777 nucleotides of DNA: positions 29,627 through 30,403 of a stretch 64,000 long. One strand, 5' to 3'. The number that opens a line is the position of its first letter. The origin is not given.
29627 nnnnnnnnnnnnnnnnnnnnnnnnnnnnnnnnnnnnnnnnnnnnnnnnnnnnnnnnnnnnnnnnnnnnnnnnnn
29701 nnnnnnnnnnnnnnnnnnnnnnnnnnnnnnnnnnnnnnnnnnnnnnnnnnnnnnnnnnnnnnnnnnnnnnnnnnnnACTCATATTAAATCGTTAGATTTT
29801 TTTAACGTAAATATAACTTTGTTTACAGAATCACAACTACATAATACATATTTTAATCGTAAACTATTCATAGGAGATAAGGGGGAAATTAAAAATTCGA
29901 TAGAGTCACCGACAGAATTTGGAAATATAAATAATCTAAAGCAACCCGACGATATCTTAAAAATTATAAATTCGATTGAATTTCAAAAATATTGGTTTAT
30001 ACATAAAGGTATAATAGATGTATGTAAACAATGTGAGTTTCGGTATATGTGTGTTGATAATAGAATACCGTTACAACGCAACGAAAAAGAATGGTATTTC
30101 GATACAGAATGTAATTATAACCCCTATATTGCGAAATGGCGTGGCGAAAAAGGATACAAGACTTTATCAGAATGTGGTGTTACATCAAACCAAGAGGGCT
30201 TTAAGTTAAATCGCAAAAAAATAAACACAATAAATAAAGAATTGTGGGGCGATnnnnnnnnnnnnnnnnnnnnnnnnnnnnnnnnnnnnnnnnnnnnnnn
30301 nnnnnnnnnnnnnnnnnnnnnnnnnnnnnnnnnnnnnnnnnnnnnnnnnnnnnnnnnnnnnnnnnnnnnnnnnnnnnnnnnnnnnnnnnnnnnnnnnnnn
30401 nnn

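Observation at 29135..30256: SPASM-like maturase without a radical-SAM CxxxCxxC cluster motif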

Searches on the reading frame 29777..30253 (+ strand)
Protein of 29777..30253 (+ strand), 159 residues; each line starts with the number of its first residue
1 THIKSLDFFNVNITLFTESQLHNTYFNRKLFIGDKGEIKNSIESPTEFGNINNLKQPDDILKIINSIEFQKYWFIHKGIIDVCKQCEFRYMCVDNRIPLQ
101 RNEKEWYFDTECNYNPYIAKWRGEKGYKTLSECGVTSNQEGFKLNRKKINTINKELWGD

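Call 29: search_solved_structures(query=A2, max_evalue=10, show_alignments=5)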
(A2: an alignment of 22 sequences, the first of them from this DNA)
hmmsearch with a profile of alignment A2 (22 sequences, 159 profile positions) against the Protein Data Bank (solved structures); distinct sequences matched with E-value up to 10: 1.
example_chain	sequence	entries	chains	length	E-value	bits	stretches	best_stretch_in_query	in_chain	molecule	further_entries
1cod_A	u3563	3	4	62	0.12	15.5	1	114-147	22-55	COBROTOXIN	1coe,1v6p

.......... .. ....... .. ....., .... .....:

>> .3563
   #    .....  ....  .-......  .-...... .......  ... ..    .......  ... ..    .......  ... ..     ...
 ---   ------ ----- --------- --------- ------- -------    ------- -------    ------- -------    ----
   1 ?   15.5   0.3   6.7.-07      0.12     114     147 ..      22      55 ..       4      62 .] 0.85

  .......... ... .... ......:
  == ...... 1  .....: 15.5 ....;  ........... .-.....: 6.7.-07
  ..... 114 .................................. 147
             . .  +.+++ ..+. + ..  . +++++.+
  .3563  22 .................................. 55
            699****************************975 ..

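Call 30: search_protein_families(library=ncbifam, alignment_id=A2, max_evalue=1)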
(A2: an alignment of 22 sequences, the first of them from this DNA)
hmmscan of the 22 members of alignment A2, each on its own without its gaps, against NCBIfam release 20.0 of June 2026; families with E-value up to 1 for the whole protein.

A. member 1, seq(159 aa): 4 families
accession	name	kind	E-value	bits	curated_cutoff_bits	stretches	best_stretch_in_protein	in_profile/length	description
TIGR04193.1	SPASM_w_grasp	equivalog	4.1e-28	98.8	175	1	5-122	219-333/342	grasp-with-spasm system SPASM domain peptide maturase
TIGR04150.1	pseudo_rSAM_GG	subfamily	0.0011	18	250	1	18-92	318-388/407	TIGR04150 pseudo-rSAM protein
NF041707.1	rSAM_YhhB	equivalog_domain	0.026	13.4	445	1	38-107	276-343/369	cyclophane-forming radical SAM/SPASM peptide maturase YhhB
TIGR04085.1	rSAM_more_4Fe4S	domain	0.037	14.4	27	1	32-92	9-70/93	SPASM domain-containing protein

B. families by the number of members that match (of 22 scanned): 21 families
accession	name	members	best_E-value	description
TIGR04193.1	SPASM_w_grasp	22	5.3e-36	grasp-with-spasm system SPASM domain peptide maturase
TIGR04085.1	rSAM_more_4Fe4S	22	4.8e-08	SPASM domain-containing protein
TIGR04496.1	rSAM_XyeB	11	0.00042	cyclophane-forming radical SAM/SPASM peptide maturase XyeB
TIGR04163.1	rSAM_cobopep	9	0.00011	peptide-modifying radical SAM enzyme CbpB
NF041707.1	rSAM_YhhB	8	0.0016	cyclophane-forming radical SAM/SPASM peptide maturase YhhB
TIGR04150.1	pseudo_rSAM_GG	7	1.7e-05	TIGR04150 pseudo-rSAM protein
TIGR04053.2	TIGR04053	5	0.0083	TIGR04053 family radical SAM/SPASM domain-containing protein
TIGR04317.1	W_rSAM_matur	2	0.00012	tungsten cofactor oxidoreductase radical SAM maturase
TIGR04261.1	rSAM_GlyRichRpt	2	0.0019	cyclophane-forming radical SAM/SPASM peptide maturase GrrM/OscB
NF045533.1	T4SS_MesI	2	0.013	Dot/Icm T4SS effector metaeffector MesI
TIGR03942.1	sulfatase_rSAM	1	0.0014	anaerobic sulfatase maturase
TIGR04321.1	spiroSPASM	1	0.0069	spiro-SPASM protein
TIGR04545.1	rSAM_ahbD_hemeb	1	0.019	heme b synthase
NF011171.0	PRK14573.1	1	0.023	bifunctional UDP-N-acetylmuramate--L-alanine ligase/D-alanine--D-alanine ligase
TIGR03671.1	cca_archaeal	1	0.026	CCA tRNA nucleotidyltransferase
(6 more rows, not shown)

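Call 75: predict_structure(alignment_id=A2)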
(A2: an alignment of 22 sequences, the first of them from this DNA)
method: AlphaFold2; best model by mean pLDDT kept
length: 159 residues; sequences in the alignment: 22
mean_pLDDT: 85.6   pTM: 0.70
mean pLDDT of the five models: 85.6, 82.8, 79.0, 77.4, 74.3
residues with pLDDT >= 90: 91; 70-90: 42; 50-70: 22; < 50: 4
segments of 3 or more residues with pLDDT < 50: 1-4
pLDDT, mean of each block of 10 residues (from residue 1): 51 63 71 93 87 94 91 85 88 82 92 94 95 97 97 90
secondary structure, 60 per line:
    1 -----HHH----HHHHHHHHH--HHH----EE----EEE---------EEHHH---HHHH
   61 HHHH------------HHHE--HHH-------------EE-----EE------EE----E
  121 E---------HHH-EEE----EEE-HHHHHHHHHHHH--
elements in order: H13-21 E37-39 H57-64 E135-137 E142-144 H146-157

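Call 77: fold_search(model_id=the predicted structure, library=pdb)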
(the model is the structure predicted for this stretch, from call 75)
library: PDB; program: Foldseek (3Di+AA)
matches with E <= 10: 16; with E <= 0.001: 0
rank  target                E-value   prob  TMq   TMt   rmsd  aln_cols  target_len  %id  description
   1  4m7s                  2.5e+00  0.23  0.27  0.21   5.9        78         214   17  Crystal structure of SeMet BtrN in an OPEN conformation (released 2013-10-02)
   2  2a8a                  3.8e+00  0.13  0.14  0.06   2.7        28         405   32  Crystal structure of Clostridium botulinum neurotoxin serotype F light chain (released 2005-09-20)
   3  9v28_sv               3.8e+00  0.01  0.16  0.17  16.8       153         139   14  Cryo- EM structure of small subunit (head) of 75S ribosome with A/P- & P/E- tRNAs from Entamoeba histolytica (released 2025-10-08)
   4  1t3c_A                5.2e+00  0.12  0.15  0.06   2.9        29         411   28  Clostridium botulinum type E catalytic domain E212Q mutant (released 2004-06-29)
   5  3fie_B                5.2e+00  0.11  0.14  0.06   2.8        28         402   32  Crystal structure of Clostridium botulinum neurotoxin serotype F catalytic domain with an inhibitor (inh1) (released 2009-06-23)
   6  1zn3_B                5.5e+00  0.11  0.14  0.06   2.9        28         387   28  Crystal structure of Glu335Ala mutant of Clostridium botulinum neurotoxin type E (released 2005-07-05)
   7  3d3x_A                5.5e+00  0.11  0.15  0.06   2.9        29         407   28  Crystal structure of botulinum neurotoxin serotype E catalytic domain in complex with SNAP-25 substrate peptide (released 2008-07-08)
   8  6m0v_A                5.5e+00  0.03  0.16  0.03  12.7        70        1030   14  Crsytal structure of streptococcus thermophilus Cas9 in complex with the GGAA PAM (released 2020-09-09)
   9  4k39_A                5.8e+00  0.13  0.30  0.15   4.2        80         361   12  Native anSMEcpe with bound AdoMet and Cp18Cys peptide (released 2013-05-08)
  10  6m0x_A                5.8e+00  0.03  0.16  0.03  12.5        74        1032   15  Crystal structure of Streptococcus thermophilus Cas9 in complex with AGGA PAM (released 2020-09-09)
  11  1t3a_A                7.0e+00  0.09  0.15  0.06   2.9        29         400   28  Crystal structure of Clostridium botulinum neurotoxin type E catalytic domain (released 2004-06-29)
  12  2a97_A                7.4e+00  0.08  0.14  0.06   2.9        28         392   32  Crystal structure of catalytic domain of Clostridium botulinum neurotoxin serotype F (released 2005-09-20)
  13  5why_A                7.9e+00  0.08  0.31  0.13   5.0        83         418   13  Structural Insights into Thioether Bond Formation in the Biosynthesis of Sactipeptides (released 2017-07-26)
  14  6p5i_AU               8.4e+00  0.01  0.12  0.15  13.6       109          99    8  Structure of a mammalian 80S ribosome in complex with the Israeli Acute Paralysis Virus IRES (Class 1) (released 2019-09-18)
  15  5why_B                8.9e+00  0.07  0.29  0.12   6.2        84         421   14  Structural Insights into Thioether Bond Formation in the Biosynthesis of Sactipeptides (released 2017-07-26)
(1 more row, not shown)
